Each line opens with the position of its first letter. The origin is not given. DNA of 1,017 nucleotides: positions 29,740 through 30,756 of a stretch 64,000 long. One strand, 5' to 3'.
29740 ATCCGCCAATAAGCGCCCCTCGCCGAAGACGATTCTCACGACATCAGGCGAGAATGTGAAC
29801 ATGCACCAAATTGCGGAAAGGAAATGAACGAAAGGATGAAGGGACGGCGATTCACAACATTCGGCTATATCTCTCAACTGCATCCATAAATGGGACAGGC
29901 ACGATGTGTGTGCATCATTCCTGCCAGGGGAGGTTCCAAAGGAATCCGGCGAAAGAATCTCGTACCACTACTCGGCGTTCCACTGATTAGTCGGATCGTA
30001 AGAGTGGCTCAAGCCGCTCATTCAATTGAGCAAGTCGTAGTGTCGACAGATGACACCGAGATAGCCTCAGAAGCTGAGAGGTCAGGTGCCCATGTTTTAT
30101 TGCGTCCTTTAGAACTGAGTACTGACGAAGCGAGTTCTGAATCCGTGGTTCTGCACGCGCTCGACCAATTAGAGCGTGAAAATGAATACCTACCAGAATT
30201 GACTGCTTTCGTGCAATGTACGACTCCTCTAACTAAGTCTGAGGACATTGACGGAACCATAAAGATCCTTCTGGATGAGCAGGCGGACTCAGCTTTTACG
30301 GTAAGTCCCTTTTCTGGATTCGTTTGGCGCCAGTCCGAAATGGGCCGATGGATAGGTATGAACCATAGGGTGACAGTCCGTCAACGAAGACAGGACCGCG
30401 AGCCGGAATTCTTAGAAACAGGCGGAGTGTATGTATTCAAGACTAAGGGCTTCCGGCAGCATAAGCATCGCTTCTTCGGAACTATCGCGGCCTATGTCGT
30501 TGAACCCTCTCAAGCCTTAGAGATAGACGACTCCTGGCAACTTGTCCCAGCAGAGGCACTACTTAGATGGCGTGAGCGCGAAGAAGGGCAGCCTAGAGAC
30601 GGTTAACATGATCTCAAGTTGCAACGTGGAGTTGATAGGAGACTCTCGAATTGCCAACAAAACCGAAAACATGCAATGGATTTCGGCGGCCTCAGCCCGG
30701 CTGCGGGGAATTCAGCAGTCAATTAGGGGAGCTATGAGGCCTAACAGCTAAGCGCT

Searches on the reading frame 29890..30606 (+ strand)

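Call 20: search_protein_families(library=pfam, proteins=[window:29890-30606:+], max_evalue=0.001)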
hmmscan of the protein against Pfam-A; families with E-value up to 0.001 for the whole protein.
window:29890-30606:+ (238 aa): 2 families
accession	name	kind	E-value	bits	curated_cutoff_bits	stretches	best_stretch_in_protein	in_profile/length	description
PF02348.25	CTP_transf_3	-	5.8e-24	85.5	22.6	1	7-137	1-125/217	Cytidylyltransferase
PF12804.13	NTP_transf_3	-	2.3e-05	25.1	27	1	20-95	14-84/160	MobA-like NTP transferase domain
